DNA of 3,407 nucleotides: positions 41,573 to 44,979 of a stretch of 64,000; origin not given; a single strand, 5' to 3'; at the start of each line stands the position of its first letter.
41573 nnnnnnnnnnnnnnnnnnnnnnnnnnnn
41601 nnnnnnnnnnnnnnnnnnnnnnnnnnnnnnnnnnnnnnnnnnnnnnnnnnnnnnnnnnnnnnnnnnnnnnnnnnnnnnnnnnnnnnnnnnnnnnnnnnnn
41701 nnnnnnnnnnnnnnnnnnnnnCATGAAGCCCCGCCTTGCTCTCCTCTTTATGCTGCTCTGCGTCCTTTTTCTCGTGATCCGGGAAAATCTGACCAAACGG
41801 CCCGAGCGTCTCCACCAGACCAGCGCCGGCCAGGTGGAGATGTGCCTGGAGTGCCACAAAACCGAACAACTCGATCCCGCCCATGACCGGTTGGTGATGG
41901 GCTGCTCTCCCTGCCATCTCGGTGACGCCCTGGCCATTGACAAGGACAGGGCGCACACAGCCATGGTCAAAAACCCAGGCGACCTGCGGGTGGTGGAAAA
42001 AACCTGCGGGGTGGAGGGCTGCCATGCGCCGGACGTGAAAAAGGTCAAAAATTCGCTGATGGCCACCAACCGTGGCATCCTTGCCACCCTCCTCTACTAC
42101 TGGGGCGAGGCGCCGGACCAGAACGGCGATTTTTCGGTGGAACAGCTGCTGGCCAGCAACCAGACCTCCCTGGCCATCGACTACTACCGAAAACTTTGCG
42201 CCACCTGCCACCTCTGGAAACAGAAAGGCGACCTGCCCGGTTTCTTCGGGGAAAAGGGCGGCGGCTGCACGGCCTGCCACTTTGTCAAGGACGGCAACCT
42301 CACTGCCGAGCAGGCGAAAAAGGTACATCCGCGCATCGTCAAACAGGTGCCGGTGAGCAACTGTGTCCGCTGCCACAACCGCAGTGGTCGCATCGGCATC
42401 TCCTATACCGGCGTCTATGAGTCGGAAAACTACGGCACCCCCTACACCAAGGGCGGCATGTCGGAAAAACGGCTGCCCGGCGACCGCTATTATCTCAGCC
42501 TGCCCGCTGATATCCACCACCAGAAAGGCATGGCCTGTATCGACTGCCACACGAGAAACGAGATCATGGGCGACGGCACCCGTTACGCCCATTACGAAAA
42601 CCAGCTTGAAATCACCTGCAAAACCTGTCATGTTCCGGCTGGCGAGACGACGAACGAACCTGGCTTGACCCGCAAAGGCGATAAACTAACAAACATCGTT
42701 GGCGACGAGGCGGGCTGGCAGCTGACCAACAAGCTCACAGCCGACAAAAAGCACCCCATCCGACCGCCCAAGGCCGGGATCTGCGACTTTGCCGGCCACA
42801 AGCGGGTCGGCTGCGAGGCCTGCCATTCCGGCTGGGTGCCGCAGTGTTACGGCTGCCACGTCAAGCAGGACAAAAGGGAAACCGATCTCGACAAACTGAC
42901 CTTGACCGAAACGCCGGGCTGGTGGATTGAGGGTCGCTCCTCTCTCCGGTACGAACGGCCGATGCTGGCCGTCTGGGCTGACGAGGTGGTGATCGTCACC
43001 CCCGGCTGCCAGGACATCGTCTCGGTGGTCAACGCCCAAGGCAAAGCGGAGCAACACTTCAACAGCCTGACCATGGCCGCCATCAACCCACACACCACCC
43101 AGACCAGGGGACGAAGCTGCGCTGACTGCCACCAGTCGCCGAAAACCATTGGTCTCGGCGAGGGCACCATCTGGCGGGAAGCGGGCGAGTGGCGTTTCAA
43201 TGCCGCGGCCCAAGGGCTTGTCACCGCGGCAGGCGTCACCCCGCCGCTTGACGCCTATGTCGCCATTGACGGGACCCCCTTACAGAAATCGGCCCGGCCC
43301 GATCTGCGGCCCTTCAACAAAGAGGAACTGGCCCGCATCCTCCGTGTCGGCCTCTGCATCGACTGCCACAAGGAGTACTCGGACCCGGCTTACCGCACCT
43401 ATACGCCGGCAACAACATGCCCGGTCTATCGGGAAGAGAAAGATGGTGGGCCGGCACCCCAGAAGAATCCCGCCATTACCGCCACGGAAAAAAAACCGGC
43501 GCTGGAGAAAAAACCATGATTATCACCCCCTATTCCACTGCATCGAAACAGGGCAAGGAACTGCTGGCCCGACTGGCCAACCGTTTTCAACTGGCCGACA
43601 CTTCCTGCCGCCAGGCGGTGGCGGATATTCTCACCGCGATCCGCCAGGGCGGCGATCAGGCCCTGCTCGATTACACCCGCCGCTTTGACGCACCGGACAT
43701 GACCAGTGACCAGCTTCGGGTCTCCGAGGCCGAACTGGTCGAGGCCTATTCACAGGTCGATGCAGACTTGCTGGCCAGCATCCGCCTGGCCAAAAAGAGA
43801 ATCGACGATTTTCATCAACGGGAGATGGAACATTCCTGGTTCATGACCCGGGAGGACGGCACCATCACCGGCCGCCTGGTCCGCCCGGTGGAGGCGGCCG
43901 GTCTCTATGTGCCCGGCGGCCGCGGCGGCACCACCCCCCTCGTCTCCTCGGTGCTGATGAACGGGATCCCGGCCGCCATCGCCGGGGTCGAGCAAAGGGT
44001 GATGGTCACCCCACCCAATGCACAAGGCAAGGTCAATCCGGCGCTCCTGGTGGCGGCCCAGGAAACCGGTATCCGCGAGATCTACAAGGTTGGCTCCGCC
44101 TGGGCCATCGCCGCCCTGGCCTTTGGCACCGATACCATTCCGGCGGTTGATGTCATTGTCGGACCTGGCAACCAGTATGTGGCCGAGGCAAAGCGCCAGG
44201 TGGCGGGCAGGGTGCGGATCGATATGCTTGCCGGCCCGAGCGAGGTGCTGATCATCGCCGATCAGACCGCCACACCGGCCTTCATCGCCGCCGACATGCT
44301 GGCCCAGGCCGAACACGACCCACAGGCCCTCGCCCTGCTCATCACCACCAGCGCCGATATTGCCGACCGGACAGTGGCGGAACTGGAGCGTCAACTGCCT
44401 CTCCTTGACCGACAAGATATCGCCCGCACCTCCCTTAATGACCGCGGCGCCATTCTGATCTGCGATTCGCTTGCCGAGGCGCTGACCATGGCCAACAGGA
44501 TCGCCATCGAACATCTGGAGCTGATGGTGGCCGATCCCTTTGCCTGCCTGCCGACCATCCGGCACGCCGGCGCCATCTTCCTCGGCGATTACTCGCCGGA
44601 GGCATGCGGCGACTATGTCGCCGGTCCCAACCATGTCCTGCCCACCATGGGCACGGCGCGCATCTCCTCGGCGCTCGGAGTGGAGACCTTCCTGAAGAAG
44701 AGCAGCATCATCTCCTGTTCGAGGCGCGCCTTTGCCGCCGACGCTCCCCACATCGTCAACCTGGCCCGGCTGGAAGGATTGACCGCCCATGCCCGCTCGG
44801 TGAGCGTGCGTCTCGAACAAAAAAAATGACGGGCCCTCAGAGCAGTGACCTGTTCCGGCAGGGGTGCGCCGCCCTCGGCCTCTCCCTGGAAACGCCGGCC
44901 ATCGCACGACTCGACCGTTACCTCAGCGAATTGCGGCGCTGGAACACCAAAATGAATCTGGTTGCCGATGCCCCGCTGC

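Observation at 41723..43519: Twelve-heme cytochrome translationally coupled inside a nadE-hisD-rsmG housekeeping operon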

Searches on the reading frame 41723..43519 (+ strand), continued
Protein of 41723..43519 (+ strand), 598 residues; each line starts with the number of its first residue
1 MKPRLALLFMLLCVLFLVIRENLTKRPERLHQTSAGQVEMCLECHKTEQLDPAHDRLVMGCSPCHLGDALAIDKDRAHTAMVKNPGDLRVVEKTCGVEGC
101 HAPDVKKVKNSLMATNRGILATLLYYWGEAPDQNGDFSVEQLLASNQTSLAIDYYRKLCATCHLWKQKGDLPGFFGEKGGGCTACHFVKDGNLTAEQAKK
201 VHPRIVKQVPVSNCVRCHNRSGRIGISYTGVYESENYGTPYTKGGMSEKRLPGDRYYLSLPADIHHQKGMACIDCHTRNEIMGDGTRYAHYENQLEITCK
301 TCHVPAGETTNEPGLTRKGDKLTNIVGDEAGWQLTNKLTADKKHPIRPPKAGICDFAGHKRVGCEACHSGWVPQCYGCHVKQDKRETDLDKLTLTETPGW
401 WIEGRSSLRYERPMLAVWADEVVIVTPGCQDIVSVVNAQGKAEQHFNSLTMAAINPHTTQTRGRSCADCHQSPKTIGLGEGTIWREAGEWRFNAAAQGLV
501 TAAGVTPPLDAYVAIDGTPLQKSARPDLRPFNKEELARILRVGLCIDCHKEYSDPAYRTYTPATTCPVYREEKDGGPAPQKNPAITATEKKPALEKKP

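Call 66: predict_structure(alignment_id=A2)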
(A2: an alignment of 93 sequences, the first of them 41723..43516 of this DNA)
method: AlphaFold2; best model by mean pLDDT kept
length: 598 residues; sequences in the alignment: 93
mean_pLDDT: 84.1   pTM: 0.81
mean pLDDT of the five models: 84.1, 81.9, 81.4, 81.2, 75.5
residues with pLDDT >= 90: 214; 70-90: 323; 50-70: 38; < 50: 23
segments of 3 or more residues with pLDDT < 50: 576-578, 582-598
pLDDT, mean of each block of 10 residues (from residue 1): 91 96 87 87 83 82 89 86 84 88 89 84 90 87 91 90 69 73 79 77 76 73 66 70 80 77 92 87 87 87 80 89 92 91 92 85 93 81 95 91 80 93 89 94 91 86 92 95 92 91 89 95 89 95 90 85 74 52 43 41
secondary structure, 60 per line:
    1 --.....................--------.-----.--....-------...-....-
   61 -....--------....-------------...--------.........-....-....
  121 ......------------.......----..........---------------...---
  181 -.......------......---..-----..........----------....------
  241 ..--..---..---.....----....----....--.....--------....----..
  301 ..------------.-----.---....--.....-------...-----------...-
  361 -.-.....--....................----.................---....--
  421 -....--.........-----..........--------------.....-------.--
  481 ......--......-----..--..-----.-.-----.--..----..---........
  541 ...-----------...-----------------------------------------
elements in order: H3-23 H41-44 H56-59 H62-65 H74-77 H102-110 H112-115 H117-126 H139-145 H150-159 H182-186 H195-200 H211-220 E231-234 E255-259 H264-267 H272-275 H278-282 H291-294 H299-302 E325-328 E331-335 E343-345 H364-368 E371-390 E395-411 E415-418 E422-425 E428-436 E442-451 H466-470 E481-486 E489-494 H533-543

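Call 69: fold_search(model_id=the predicted structure, library=pdb)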
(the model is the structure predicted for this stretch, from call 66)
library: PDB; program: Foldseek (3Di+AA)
matches with E <= 10: 112; with E <= 0.001: 0
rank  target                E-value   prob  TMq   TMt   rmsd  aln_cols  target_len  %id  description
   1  8kes_E                3.9e-01  0.04  0.08  0.15  18.8       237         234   12  Cryo-EM structure of HRD1-SEL1LX3-XTP3B complex in C1 symmetry (released 2025-02-19)
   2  6jyx_A                7.2e-01  0.02  0.06  0.10  21.3       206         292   11  Structure of CbpJ from Streptococcus Pneumoniae TIGR4 (released 2019-06-05)
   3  1rgy                  2.1e+00  0.02  0.10  0.13  19.9       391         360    9  Citrobacter freundii GN346 Class C beta-Lactamase Complexed with Transition-State Analog of Cefotaxime (released 2004-04-06)
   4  5odn_B                2.4e+00  0.03  0.07  0.25  10.1        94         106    7  Salinibacter ruber Single-Strand Binding protein (released 2018-08-01)
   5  7vsk                  2.5e+00  0.11  0.07  0.14   8.9       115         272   13  Crystal structure of E.coli pseudouridine kinase PsuK complexed with pseudouridine. (released 2022-06-22)
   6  8so5_L                2.8e+00  0.09  0.06  0.06   3.8        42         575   17  Crystal structure of the engineered quorum quenching acylase MacQ variant M1 - acylated form (released 2024-04-03)
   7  8jb7_A                3.1e+00  0.01  0.10  0.12  19.6       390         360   10  Crystal structure of CMY-185 (released 2023-12-13)
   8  5c9i_D                3.3e+00  0.08  0.06  0.05   3.8        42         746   17  Structure of N-acylhomoserine lactone acylase MacQ shortened spacer mutant (delta202-208) in uncleaved form (released 2016-06-29)
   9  2ihf                  3.5e+00  0.02  0.07  0.16  11.5       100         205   11  Crystal structure of deletion mutant delta 228-252 R190A of the single-stranded DNA binding protein from Thermus aquatic (released 2007-01-02)
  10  5mr6_A                3.7e+00  0.03  0.06  0.08  10.7       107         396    9  XiaF from Streptomyces sp. in complex with FADH2 and Glycerol (released 2017-06-28)
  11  9kqh_A                3.7e+00  0.01  0.05  0.04  13.8       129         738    7  Crystal structure of Finegoldia magna DinG in complex with ssDNA and ADPNP (released 2025-12-03)
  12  5c9i_C                3.9e+00  0.07  0.05  0.04   5.5        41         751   17  Structure of N-acylhomoserine lactone acylase MacQ shortened spacer mutant (delta202-208) in uncleaved form (released 2016-06-29)
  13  5c9i_B                3.9e+00  0.07  0.06  0.05   5.9        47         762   17  Structure of N-acylhomoserine lactone acylase MacQ shortened spacer mutant (delta202-208) in uncleaved form (released 2016-06-29)
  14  3tqy_A                3.9e+00  0.02  0.06  0.22  11.2        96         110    8  Structure of a single-stranded DNA-binding protein (ssb), from Coxiella burnetii (released 2011-09-21)
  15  8so5_I                4.2e+00  0.07  0.06  0.06   3.9        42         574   17  Crystal structure of the engineered quorum quenching acylase MacQ variant M1 - acylated form (released 2024-04-03)
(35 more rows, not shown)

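Call 82: find_encoding_contigs(protein=P0287, flank=5000, max_places=1)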
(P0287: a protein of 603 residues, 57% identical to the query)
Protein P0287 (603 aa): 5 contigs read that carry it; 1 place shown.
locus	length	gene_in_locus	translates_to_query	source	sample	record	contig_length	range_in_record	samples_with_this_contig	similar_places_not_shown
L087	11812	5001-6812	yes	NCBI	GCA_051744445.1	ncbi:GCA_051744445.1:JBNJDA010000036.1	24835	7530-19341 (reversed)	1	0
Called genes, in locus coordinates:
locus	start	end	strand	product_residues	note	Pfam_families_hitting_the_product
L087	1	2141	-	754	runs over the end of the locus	PF01751:Toprim, PF01131:Topoisom_bac, PF01396:Zn_ribbon_Top1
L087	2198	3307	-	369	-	PF14520:HHH_5 (faint), PF02481:DNA_processg_A, PF17782:WHD_DprA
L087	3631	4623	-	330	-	-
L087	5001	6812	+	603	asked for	PF02085:Cytochrom_CIII (faint), PF14522:Cytochrome_C7 (faint), PF14537:Cytochrom_c3_2 (faint)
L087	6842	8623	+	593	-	PF14522:Cytochrome_C7 (faint), PF02085:Cytochrom_CIII (faint), PF14537:Cytochrom_c3_2 (faint)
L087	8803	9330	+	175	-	PF01844:HNH, PF14279:HNH_5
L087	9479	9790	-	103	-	-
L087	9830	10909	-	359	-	PF01636:APH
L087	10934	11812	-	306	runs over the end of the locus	PF00483:NTP_transferase, PF12804:NTP_transf_3, PF25084:LbH_EIF2B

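Call 83: find_encoding_contigs(protein=P0317, flank=5000, max_places=1)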
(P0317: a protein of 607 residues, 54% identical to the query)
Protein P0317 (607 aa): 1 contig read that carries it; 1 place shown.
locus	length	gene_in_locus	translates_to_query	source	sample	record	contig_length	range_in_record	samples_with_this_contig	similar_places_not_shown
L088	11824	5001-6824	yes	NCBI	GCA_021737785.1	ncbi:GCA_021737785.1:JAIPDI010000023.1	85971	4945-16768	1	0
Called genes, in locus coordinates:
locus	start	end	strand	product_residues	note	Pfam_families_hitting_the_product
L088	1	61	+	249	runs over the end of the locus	PF00037:Fer4 (faint), PF12837:Fer4_6 (weak), PF13237:Fer4_10 (weak), PF14697:Fer4_21 (weak), PF12838:Fer4_7 (weak), PF13187:Fer4_9 (faint), PF27217:AF_0155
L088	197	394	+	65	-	PF00403:HMA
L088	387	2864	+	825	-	PF00403:HMA, PF00122:E1-E2_ATPase, PF00702:Hydrolase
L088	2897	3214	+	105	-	PF07883:Cupin_2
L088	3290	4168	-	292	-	PF23227:HEAT_MROH2B_C (faint), PF00514:Arm (faint), PF02985:HEAT (faint), PF12717:Cnd1 (faint), PF13646:HEAT_2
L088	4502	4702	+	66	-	PF00313:CSD, PF08206:OB_RNB (weak)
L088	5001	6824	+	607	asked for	PF02085:Cytochrom_CIII (faint), PF14522:Cytochrome_C7 (faint), PF14537:Cytochrom_c3_2 (faint)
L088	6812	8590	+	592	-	PF14522:Cytochrome_C7 (faint), PF14537:Cytochrom_c3_2 (faint), PF02085:Cytochrom_CIII (faint)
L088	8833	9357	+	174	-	PF01844:HNH, PF14279:HNH_5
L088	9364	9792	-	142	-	PF11969:DcpS_C, PF01230:HIT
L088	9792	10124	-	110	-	-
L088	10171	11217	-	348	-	PF01636:APH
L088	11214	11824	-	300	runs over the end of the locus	PF00483:NTP_transferase, PF12804:NTP_transf_3, PF25084:LbH_EIF2B (faint)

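Call 84: find_encoding_contigs(protein=P0295, flank=5000, max_places=1)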
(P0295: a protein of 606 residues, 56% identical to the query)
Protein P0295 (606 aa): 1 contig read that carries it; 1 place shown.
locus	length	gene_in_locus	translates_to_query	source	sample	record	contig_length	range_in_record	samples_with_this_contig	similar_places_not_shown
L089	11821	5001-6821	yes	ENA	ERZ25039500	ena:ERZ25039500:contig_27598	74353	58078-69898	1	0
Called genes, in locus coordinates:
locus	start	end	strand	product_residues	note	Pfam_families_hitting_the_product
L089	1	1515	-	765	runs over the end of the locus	PF01751:Toprim, PF01131:Topoisom_bac, PF01396:Zn_ribbon_Top1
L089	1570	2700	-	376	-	PF02481:DNA_processg_A, PF18306:LDcluster4 (faint), PF17782:WHD_DprA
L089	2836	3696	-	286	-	-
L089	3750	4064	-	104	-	-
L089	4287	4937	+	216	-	PF00753:Lactamase_B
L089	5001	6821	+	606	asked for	PF14522:Cytochrome_C7 (faint), PF02085:Cytochrom_CIII (faint), PF14537:Cytochrom_c3_2 (faint)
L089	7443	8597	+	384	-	PF14522:Cytochrome_C7 (faint)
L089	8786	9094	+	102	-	PF02463:SMC_N, PF13175:AAA_15, PF13476:AAA_23, PF13304:AAA_21 (weak)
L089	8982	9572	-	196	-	-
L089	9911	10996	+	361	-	PF06470:SMC_hinge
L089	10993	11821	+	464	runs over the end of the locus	PF02463:SMC_N, PF13304:AAA_21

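Call 85: list_cluster_members(proteins=[P0409, P0411, P0434, P0475, P0476, P0493, P0495, P0496, P0454, P0395])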
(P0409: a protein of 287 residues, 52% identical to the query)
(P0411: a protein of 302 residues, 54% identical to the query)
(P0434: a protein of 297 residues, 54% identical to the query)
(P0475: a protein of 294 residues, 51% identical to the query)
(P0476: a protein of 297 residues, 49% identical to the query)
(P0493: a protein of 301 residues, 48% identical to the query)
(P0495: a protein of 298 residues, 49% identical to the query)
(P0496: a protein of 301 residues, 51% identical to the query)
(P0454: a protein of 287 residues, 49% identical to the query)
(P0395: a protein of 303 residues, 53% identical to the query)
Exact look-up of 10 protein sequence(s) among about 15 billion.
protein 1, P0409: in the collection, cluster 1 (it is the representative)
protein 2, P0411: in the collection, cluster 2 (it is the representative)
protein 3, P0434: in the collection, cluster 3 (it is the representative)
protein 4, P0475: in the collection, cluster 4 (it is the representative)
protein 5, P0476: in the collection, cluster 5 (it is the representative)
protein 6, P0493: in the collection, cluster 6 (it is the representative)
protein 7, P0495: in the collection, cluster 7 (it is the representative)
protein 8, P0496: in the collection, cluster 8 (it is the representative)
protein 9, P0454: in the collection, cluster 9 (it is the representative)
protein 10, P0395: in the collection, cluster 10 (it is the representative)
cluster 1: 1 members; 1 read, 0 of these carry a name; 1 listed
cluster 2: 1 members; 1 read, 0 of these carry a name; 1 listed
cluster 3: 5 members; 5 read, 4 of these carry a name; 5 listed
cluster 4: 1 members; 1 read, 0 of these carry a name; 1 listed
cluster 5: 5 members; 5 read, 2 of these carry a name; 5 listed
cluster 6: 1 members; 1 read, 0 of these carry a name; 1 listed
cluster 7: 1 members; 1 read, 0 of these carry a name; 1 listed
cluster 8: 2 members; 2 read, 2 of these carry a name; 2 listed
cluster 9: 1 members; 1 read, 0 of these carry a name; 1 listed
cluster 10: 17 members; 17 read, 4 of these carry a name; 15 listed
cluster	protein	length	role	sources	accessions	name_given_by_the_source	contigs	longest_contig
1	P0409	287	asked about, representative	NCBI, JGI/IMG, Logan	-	-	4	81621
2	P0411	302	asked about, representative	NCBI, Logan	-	-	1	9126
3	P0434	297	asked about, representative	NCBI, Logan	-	-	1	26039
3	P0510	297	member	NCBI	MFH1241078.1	MAG: cytochrome b N-terminal domain-containing protein [Pseudomonadota bacterium]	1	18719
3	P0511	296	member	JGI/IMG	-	ubiquinol-cytochrome c reductase cytochrome b subunit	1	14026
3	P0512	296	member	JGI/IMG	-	ubiquinol-cytochrome c reductase cytochrome b subunit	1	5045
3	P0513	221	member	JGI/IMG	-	ubiquinol-cytochrome c reductase cytochrome b subunit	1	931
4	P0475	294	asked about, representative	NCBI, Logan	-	-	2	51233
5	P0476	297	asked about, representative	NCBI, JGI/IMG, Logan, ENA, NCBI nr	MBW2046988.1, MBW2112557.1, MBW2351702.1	MAG: cytochrome b N-terminal domain-containing protein [Deltaproteobacteria bacterium] | cytochrome b N-terminal domain-containing protein [Deltaproteobacteria bacterium]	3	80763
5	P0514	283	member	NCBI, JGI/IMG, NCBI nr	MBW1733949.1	MAG: cytochrome b N-terminal domain-containing protein [Deltaproteobacteria bacterium] | cytochrome b N-terminal domain-containing protein [Deltaproteobacteria bacterium]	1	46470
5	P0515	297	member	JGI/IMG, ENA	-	-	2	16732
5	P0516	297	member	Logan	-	-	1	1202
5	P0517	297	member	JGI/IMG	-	-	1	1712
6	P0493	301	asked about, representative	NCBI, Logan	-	-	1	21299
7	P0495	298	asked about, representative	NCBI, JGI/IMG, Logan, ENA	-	-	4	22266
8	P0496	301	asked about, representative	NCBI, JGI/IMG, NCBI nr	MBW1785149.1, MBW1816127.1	MAG: cytochrome b N-terminal domain-containing protein [Deltaproteobacteria bacterium] | cytochrome b N-terminal domain-containing protein [Deltaproteobacteria bacterium]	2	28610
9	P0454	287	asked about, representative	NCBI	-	-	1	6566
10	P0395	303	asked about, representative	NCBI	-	-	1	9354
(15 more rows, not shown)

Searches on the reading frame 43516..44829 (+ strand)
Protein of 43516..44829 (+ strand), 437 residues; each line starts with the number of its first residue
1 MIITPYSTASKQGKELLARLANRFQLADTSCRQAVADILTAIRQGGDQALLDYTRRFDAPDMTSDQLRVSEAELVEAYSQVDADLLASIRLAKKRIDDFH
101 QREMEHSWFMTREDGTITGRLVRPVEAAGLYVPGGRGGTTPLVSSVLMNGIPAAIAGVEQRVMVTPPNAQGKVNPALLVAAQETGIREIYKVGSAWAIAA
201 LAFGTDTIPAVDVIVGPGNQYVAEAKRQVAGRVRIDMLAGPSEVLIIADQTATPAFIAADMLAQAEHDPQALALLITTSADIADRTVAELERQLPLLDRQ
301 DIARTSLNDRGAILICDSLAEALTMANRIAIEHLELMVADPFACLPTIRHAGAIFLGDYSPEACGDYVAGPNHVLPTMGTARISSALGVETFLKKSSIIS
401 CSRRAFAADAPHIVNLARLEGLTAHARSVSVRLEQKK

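Call 4: search_protein_families(library=pfam, proteins=[window:43516-44829:+], max_evalue=0.01)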
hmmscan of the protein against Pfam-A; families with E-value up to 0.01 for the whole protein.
window:43516-44829:+ (437 aa): 1 family
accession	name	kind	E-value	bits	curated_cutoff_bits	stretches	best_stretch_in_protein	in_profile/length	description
PF00815.25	Histidinol_dh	-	1.5e-166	554.9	27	1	25-433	5-411/411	Histidinol dehydrogenase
